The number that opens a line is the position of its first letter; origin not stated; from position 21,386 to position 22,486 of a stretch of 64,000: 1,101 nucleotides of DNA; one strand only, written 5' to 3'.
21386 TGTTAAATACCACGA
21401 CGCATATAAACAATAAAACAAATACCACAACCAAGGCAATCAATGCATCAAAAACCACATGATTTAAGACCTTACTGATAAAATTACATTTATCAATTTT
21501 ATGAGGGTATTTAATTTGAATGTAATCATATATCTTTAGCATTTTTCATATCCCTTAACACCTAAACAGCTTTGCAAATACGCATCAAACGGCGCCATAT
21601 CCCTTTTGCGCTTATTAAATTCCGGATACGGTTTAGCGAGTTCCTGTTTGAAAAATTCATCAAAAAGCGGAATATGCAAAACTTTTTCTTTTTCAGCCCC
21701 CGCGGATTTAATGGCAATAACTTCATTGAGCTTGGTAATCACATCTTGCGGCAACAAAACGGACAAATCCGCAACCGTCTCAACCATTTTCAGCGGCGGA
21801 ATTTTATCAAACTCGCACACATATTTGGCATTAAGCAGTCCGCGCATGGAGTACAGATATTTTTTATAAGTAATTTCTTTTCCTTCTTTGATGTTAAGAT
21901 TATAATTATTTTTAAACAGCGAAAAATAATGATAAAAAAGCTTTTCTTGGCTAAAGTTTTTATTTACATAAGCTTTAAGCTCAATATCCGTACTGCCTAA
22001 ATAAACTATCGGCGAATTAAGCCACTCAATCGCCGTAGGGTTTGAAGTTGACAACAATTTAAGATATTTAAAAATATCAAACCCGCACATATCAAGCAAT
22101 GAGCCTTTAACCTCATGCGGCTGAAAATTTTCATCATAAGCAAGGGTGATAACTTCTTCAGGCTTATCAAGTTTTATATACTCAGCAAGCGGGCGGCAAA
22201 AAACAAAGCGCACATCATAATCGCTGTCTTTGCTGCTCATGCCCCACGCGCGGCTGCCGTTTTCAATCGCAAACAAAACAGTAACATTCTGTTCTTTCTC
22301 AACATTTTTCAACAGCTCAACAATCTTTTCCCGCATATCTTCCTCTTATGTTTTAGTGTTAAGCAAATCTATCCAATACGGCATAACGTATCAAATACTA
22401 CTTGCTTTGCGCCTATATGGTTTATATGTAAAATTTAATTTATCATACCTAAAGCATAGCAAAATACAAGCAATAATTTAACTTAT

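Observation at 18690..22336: Candidate novel system: minimal Pol-beta/CD-NTase-like nucleotidyltransferase translationally coupled to a small multi-TM protein, followed by two further membrane proteins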

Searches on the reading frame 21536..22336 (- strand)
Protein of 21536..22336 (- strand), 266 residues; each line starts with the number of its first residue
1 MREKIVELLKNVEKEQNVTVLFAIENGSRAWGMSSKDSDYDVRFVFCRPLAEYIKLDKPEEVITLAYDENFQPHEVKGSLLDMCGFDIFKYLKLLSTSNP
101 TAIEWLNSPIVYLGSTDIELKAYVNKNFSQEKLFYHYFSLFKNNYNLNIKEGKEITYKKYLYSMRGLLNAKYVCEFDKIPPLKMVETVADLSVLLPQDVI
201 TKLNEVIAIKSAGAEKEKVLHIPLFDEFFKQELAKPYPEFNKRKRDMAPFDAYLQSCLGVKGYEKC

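Call 3: search_protein_families(library=pfam, proteins=[window:21536-22336:-], max_evalue=0.01)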
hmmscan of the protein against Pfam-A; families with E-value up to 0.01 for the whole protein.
window:21536-22336:- (266 aa): 1 family
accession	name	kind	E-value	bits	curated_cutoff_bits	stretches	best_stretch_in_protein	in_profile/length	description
PF10127.15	RlaP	-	6e-55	187.1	23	1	1-251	1-244/249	RNA repair pathway DNA polymerase beta family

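Call 4: search_protein_families(library=ncbifam, proteins=[window:21536-22336:-], max_evalue=0.01)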
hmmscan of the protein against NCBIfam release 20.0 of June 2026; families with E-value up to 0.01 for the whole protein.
window:21536-22336:- (266 aa): 0 families

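Call 5: search_protein_families(library=padloc, proteins=[window:21536-22336:-], max_evalue=0.01)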
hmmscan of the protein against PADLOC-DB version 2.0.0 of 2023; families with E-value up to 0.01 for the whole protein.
window:21536-22336:- (266 aa): 0 families

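Call 10: find_homologous_proteins(query=window:21536-22336:-, max_evalue=0.00001)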
Query window:21536-22336:- (266 aa): 606 proteins with E <= 0.00001 among 1197 candidates; the best 120 are listed.
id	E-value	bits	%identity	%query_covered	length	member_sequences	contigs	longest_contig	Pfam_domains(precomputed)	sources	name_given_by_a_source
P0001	4.6e-172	588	98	100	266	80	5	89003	PF10127.16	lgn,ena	-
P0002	1.0e-147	509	85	98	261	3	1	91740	PF10127.16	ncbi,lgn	-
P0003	3.1e-123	428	73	98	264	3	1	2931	PF10127.16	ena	-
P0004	1.5e-122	426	74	98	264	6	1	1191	PF10127.16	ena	-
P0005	1.7e-121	423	71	98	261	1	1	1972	PF10127.16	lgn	-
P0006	1.7e-120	419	72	98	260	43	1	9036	PF10127.16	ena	-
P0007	6.7e-117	408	70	98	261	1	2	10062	PF10127.16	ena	-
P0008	4.5e-114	398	69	98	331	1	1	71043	PF10127.16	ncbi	-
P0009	8.7e-114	397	68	98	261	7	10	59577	PF10127.16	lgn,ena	-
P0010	3.3e-113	395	66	98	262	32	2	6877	PF10127.16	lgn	-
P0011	2.1e-112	393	67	98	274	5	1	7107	PF10127.16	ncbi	-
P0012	7.4e-112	391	68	98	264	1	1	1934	PF10127.16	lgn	-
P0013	8.8e-112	391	67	98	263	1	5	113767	PF10127.16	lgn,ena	-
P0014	1.0e-111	391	68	98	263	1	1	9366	PF10127.16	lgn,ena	-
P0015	4.3e-110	385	66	98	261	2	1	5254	PF10127.16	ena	-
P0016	1.2e-109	384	65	98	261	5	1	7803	PF10127.16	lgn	-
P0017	6.7e-108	378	67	97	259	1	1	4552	PF10127.16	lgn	-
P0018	1.4e-106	374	65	98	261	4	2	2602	PF10127.16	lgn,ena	-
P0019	2.1e-106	373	67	97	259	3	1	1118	PF10127.16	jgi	-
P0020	8.6e-105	368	64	98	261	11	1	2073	PF10127.16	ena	-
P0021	8.7e-103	361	62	98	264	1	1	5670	PF10127.16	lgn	-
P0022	2.1e-100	354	61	98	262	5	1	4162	PF10127.16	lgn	-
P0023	8.8e-97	342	59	98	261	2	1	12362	PF10127.16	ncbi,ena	-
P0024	8.9e-97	342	61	96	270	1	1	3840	PF10127.16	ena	-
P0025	1.8e-96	341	61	97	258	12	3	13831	PF10127.16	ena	-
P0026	7.2e-96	339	60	97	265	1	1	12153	PF10127.16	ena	-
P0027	8.3e-96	338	61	97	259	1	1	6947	PF10127.16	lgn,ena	-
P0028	1.3e-95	338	60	96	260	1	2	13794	PF10127.16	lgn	-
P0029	1.7e-95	337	55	95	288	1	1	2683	PF10127.16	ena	-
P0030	3.3e-95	337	60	96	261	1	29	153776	PF10127.16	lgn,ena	-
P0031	6.2e-95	336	58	98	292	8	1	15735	PF10127.16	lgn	-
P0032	8.4e-95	335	60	97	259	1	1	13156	PF10127.16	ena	-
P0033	1.5e-94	334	60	97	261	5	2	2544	PF10127.16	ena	-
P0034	1.6e-94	334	60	97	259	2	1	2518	PF10127.16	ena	-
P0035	2.1e-94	334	59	98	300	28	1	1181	PF10127.16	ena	-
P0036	7.0e-94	332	59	95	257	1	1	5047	PF10127.16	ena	-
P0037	8.4e-94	332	58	98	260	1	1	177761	PF10127.16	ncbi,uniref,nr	uniref:Nucleotidyltransferase n=1 Tax=uncultured Alphaproteobacteria bacterium TaxID=91750 RepID=A0A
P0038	9.1e-94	332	59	97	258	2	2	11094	PF10127.16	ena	-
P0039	1.5e-93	331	59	98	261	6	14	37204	PF10127.16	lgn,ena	-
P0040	1.5e-93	331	59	97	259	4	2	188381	PF10127.16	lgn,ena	-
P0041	1.6e-93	331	58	97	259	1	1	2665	PF10127.16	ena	-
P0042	3.5e-93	330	58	97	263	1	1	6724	PF10127.16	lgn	-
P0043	6.8e-93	329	58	98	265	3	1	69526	PF10127.16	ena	-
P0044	1.0e-92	328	58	98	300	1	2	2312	PF10127.16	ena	-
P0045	6.3e-92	326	58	97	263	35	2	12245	PF10127.16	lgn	-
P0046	7.7e-92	325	57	97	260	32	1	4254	PF10127.16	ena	-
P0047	1.5e-91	324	57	97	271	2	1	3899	PF10127.16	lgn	-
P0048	2.6e-91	324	58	98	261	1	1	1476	PF10127.16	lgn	-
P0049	2.8e-91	324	58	96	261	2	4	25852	PF10127.16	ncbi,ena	-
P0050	3.1e-91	323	58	95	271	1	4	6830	PF10127.16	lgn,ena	-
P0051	3.2e-91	323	57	97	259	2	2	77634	PF10127.16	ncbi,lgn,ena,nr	ncbi:nucleotidyltransferase domain-containing protein [bacterium]|nr:nucleotidyltransferase domain-c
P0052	4.6e-91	323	57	97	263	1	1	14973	PF10127.16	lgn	-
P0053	5.0e-91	323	57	97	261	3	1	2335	PF10127.16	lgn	-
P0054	5.7e-91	323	58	98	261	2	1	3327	PF10127.16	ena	-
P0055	6.3e-91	322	58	96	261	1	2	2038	PF10127.16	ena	-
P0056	6.4e-91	322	58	95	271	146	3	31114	PF10127.16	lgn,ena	-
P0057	1.0e-90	322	57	98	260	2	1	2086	PF10127.16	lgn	-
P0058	1.1e-90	322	59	96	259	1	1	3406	PF10127.16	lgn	-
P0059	1.4e-90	321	57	97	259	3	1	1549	PF10127.16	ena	-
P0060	1.8e-90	321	57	97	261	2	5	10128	PF10127.16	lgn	-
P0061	2.6e-90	320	58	97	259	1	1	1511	PF10127.16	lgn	-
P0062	3.0e-90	320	58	96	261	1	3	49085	PF10127.16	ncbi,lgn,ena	-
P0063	3.0e-90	320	58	96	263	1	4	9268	PF10127.16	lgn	-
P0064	4.5e-90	320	57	96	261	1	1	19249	PF10127.16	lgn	-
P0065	7.7e-90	319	58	95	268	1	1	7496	PF10127.16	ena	-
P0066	9.8e-90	319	57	97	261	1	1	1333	PF10127.16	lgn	-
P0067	1.1e-89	318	57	97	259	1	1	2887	PF10127.16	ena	-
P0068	1.1e-89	318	58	97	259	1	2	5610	PF10127.16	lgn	-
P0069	1.3e-89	318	57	97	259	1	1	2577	PF10127.16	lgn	-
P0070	2.0e-89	318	57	97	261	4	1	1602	PF10127.16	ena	-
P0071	2.1e-89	317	58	97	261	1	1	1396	PF10127.16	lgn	-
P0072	2.2e-89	317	57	97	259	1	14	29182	PF10127.16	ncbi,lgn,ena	-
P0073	2.3e-89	317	57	97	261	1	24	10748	PF10127.16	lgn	-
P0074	3.3e-89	317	57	97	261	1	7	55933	PF10127.16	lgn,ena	-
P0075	3.4e-89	317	59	97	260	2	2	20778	PF10127.16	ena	-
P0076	3.6e-89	317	57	96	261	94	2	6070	PF10127.16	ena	-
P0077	3.6e-89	317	57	98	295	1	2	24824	PF10127.16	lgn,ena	-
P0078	5.6e-89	316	57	98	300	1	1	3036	PF10127.16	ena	-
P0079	8.4e-89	316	56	97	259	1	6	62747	PF10127.16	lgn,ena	-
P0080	9.5e-89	315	55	97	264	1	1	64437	PF10127.16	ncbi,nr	ncbi:MAG: nucleotidyltransferase domain-containing protein [Candidatus Gastranaerophilales bacterium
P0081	1.5e-88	315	54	98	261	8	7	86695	PF10127.16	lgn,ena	-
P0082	1.8e-88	314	57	96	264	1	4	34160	PF10127.16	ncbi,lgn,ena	-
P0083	3.2e-88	314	57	96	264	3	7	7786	PF10127.16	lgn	-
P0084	8.7e-88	312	56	97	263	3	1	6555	PF10127.16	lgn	-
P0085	1.9e-87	311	56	97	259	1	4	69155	PF10127.16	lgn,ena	-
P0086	1.9e-87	311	56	96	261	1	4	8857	PF10127.16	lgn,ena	-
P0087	9.1e-87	309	55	98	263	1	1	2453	PF10127.16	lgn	-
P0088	1.5e-86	308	56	97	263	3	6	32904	PF10127.16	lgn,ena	-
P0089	2.0e-86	308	56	97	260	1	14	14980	PF10127.16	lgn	-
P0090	4.0e-86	307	56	97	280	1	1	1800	PF10127.16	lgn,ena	-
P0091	2.9e-85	304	56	97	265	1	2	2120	PF10127.16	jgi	-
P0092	8.2e-85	302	55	96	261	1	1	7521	PF10127.16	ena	-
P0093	8.7e-84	299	55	97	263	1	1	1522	PF10127.16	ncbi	-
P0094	2.6e-83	298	56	97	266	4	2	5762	PF10127.16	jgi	-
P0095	4.2e-82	294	54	97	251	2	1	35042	PF10127.16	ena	-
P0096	8.4e-82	293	52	97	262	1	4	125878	PF10127.16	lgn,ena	-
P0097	9.8e-82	292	54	97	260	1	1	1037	PF10127.16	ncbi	-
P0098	2.5e-81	291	55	97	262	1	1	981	PF10127.16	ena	-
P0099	4.0e-80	287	59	86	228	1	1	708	PF10127.16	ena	-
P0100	7.0e-79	283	61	80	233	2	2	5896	PF10127.16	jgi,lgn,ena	-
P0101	2.0e-78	282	51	97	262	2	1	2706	PF10127.16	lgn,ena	-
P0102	9.7e-78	279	54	86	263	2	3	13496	PF10127.16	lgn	-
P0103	2.6e-77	278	51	97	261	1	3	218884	PF10127.16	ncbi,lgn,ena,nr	ncbi:MAG: nucleotidyltransferase domain-containing protein [Alphaproteobacteria bacterium]|nr:nucleo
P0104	7.8e-77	276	50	100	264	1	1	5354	PF10127.16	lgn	-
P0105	1.4e-76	275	59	83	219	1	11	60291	PF10127.16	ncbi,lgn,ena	-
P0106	2.4e-76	275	60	79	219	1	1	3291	PF10127.16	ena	-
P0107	3.3e-76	274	58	83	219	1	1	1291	PF10127.16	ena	-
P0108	1.1e-75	272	50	97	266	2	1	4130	PF10127.16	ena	-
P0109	1.2e-75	272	53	91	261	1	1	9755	PF10127.16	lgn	-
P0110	2.0e-75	272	58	83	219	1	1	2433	PF10127.16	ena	-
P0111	4.0e-75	271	58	78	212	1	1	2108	PF10127.16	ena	-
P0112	3.9e-74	267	48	98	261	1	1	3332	PF10127.16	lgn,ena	-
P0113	4.5e-74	267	52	90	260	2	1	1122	PF10127.16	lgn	-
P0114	4.6e-74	267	48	97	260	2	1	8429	PF10127.16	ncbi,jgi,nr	ncbi:MAG: nucleotidyltransferase domain-containing protein [Nanoarchaeota archaeon]|jgi:predicted nu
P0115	8.8e-74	266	49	96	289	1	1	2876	PF10127.16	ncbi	-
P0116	1.4e-73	266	53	89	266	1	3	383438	PF10127.16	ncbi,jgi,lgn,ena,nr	ncbi:hypothetical protein HN587_01690 [Candidatus Woesearchaeota archaeon]|jgi:uncharacterized prote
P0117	4.5e-73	264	55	90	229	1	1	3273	PF10127.16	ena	-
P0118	5.1e-73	264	51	86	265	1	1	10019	PF10127.16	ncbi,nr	ncbi:nucleotidyltransferase domain-containing protein [Candidatus Woesearchaeota archaeon]|nr:nucleo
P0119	1.6e-72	262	47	95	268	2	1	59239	PF10127.16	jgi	jgi:uncharacterized protein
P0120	1.3e-71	259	50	86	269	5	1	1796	PF10127.16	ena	-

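Call 11: find_encoding_contigs(protein=P0001, flank=8000, max_places=4)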
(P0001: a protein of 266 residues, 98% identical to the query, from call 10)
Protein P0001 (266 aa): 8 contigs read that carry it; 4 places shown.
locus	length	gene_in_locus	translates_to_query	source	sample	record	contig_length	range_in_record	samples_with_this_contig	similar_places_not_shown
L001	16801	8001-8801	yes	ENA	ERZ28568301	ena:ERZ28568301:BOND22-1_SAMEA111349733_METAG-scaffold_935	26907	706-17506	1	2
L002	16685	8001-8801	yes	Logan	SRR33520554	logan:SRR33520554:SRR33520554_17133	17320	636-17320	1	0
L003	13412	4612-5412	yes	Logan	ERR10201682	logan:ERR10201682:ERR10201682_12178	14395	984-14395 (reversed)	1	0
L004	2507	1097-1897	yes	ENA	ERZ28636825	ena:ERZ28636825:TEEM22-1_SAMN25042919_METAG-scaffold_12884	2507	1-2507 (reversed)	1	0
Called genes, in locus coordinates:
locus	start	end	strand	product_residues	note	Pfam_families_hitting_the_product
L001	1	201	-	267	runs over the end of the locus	-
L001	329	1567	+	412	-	PF17854:FtsK_alpha, PF01580:FtsK_SpoIIIE, PF01935:DUF87 (weak), PF01580:FtsK_SpoIIIE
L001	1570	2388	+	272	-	PF01263:Aldose_epim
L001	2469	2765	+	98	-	-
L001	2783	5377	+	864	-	-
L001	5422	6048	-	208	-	PF01661:Macro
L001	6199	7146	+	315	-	-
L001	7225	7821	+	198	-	PF00300:His_Phos_1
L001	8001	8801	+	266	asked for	PF10127:RlaP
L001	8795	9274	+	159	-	-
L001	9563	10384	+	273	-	-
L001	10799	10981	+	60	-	-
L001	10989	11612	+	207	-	PF20285:CTD9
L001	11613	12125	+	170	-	PF20291:MC5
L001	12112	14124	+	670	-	-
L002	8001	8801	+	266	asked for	PF10127:RlaP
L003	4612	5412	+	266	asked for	PF10127:RlaP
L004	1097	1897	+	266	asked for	PF10127:RlaP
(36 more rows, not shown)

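Call 12: find_encoding_contigs(protein=P0002, flank=8000, max_places=3)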
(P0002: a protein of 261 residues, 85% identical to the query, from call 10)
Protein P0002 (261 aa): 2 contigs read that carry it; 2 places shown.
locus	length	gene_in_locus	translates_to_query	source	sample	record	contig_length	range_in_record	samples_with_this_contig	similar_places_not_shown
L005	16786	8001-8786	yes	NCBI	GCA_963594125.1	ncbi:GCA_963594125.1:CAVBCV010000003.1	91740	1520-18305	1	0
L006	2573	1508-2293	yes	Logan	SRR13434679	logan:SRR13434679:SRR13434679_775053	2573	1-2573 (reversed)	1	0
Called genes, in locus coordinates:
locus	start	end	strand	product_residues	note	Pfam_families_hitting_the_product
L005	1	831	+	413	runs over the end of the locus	PF17854:FtsK_alpha, PF01580:FtsK_SpoIIIE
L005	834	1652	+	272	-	PF01263:Aldose_epim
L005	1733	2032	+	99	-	-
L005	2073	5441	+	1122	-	-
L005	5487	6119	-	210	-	PF01661:Macro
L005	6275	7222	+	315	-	-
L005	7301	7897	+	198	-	PF00300:His_Phos_1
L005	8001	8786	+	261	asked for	PF10127:RlaP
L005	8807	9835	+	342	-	-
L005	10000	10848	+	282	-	PF07722:Peptidase_C26, PF00117:GATase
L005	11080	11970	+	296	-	-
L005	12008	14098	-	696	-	PF03979:Sigma70_r1_1, PF00140:Sigma70_r1_2, PF04546:Sigma70_ner, PF04542:Sigma70_r2, PF04539:Sigma70_r3, PF04545:Sigma70_r4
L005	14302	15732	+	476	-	PF00749:tRNA-synt_1c, PF19269:Anticodon_2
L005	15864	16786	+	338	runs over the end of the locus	PF00056:Ldh_1_N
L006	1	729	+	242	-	?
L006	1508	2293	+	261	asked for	PF10127:RlaP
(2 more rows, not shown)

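Call 13: find_encoding_contigs(protein=P0008, flank=8000, max_places=3)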
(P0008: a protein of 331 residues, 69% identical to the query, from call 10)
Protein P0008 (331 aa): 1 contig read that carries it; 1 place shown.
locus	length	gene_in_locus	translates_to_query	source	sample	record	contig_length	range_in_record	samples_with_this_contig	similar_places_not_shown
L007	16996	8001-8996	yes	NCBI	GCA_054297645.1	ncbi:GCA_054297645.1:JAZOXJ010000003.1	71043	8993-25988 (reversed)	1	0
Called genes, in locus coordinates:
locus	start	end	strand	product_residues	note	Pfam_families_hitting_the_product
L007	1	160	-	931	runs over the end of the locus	PF00176:SNF2-rel_dom, PF00270:DEAD, PF00271:Helicase_C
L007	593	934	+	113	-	-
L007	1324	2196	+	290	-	-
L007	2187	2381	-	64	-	-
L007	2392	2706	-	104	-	-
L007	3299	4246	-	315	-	PF13280:WYL, PF25583:WCX (weak)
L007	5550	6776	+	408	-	PF01139:RtcB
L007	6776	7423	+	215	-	-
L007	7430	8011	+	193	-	-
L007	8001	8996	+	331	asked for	PF10127:RlaP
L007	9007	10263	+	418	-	PF01743:PolyA_pol, PF12627:PolyA_pol_RNAbd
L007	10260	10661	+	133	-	-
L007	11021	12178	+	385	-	PF13784:Fic_N, PF02661:Fic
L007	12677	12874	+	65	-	PF04102:SlyX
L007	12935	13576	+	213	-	PF01613:Flavin_Reduct, PF00301:Rubredoxin (weak), PF21349:RUBY_RBDX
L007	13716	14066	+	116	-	-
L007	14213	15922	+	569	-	PF00884:Sulfatase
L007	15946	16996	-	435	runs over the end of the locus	PF03702:AnmK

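Call 17: find_related_loci(query=A1, collection=genome_contigs, flank=10000)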
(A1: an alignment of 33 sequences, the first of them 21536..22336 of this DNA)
Query A1 (266 aa) in genome_contigs; peptide patterns used: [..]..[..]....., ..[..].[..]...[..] (x = any residue, [..] = any of these).
599 stretches matched a pattern (row limit reached: there are more); 590 encode a relative of the query (tblastn E <= 1e-3); the best 80 are kept; 80 distinct loci.
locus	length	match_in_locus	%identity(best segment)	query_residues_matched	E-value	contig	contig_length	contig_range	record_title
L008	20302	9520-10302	85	1-261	4e-153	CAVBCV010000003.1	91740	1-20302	Lachnospiraceae bacterium isolate H07603-L1_cleanbin_000017 genome assembly, contig: Spades_H07603-L1_contig_132, whole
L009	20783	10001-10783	67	1-261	4e-121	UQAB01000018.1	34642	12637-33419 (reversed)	uncultured Azospirillum sp. isolate UMGS63 genome assembly, contig: NODE_923_length_34642_cov_9.108173, whole genome sho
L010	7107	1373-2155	67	1-261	3e-118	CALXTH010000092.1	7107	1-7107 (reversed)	MAG: uncultured Alphaproteobacteria bacterium isolate E30__bin229 genome assembly, contig: E30__k127_6787614, whole geno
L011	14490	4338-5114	64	3-261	6e-110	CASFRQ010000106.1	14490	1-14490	uncultured Alphaproteobacteria bacterium isolate SI.B29.metabat-bins.28 genome assembly, contig: SI.B29.metabat-bins.28.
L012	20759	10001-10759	58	3-255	4e-98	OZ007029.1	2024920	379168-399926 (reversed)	MAG: Candidatus Gastranaerophilales bacterium isolate 6755_HET_CTRL_tig00013926_hicanu_large MAG genome assembly, chromo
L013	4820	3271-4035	58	1-255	2e-97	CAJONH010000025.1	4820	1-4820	Candidatus Gastranaerophilales bacterium isolate Rumen_Coassembly_mag_1069 genome assembly, contig: k87_3157611, whole g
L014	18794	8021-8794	57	1-258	5e-97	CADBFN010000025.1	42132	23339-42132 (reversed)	uncultured bacterium isolate RUG13924 genome assembly, contig: RUG13924_asm_25, whole genome shotgun sequence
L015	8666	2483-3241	58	3-255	9e-97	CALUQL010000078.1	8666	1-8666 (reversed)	MAG: Candidatus Gastranaerophilales bacterium isolate BRZ_SL__bin62 genome assembly, contig: BRZ_SL__NODE_14871_length_8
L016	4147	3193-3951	58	3-255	2e-96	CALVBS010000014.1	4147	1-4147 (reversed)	MAG: Candidatus Gastranaerophilales bacterium isolate BRZ_NG__bin18 genome assembly, contig: BRZ_NG__NODE_10638_length_4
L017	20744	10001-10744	58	8-255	7e-95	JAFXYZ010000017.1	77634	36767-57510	Bacterium isolate RGIG6874 Sheep_Rumen-5__c541612, whole genome shotgun sequence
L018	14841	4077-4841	57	1-255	4e-95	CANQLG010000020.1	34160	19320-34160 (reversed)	MAG: Candidatus Gastranaerophilales bacterium isolate Lapin-015__bin9 genome assembly, contig: Lapin-015__NODE_1026_leng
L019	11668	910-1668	58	3-255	7e-98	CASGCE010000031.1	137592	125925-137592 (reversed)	uncultured bacterium isolate SI.B5.metabat-bins.116 genome assembly, contig: SI.B5.metabat-bins.116.fa_k141_348060, whol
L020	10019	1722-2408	52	1-229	9e-78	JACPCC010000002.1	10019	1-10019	MAG: Candidatus Woesearchaeota archaeon isolate NC_groundwater_273_Ag_S-0.2um_35_6 S5_GD2017_2_S2_scaffold_5076, whole g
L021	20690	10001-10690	50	1-230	2e-75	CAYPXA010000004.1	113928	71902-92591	MAG TPA_asm: uncultured Methanosarcinales archaeon isolate SRP319275_co4_112 genome assembly, contig: NODE_78_length_113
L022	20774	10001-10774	48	1-258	3e-74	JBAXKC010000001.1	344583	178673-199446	MAG: bacterium isolate ELA391 MAG391_1, whole genome shotgun sequence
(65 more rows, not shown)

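Call 28: search_protein_families(library=pfam, alignment_id=A2, max_evalue=0.001)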
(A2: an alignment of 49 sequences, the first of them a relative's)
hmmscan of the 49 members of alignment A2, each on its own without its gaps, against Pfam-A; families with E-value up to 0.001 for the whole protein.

A. member 1, L007:7430-8008:+ (193 aa): 1 family
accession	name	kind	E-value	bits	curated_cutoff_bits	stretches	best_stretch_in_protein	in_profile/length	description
PF16180.10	RelB_leu_zip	-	0.00075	19.9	27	0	8-28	29-49/84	RelB leucine zipper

B. families by the number of members that match (of 49 scanned): 62 families (the first 25 are shown)
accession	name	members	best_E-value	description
PF01139.22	RtcB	14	1e-132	tRNA-splicing ligase RtcB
PF10127.15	RlaP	6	7.9e-19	RNA repair pathway DNA polymerase beta family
PF13604.12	AAA_30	5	1.4e-11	AAA domain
PF20720.3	nSTAND3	5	3.1e-10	Novel STAND NTPase 3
PF24883.2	NPHP3_N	5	1.8e-08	Nephrocystin 3, N-terminal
PF13191.12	AAA_16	5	6e-08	AAA ATPase domain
PF13245.12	AAA_19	5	8.6e-08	AAA domain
PF03266.21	NTPase_1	5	1.7e-07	NTPase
PF07693.20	KAP_NTPase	5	2e-07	KAP family P-loop domain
PF05729.18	NACHT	5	2.1e-07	NACHT domain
PF13086.12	AAA_11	5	2.9e-07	AAA domain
PF03308.22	MeaB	5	3.1e-07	Methylmalonyl Co-A mutase-associated GTPase MeaB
PF00004.35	AAA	5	3.6e-07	ATPase family associated with various cellular activities (AAA)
PF13401.12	AAA_22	5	4.2e-07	AAA domain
PF25199.1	nSTAND_NTPase5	5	1.5e-06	Novel STAND NTPase 5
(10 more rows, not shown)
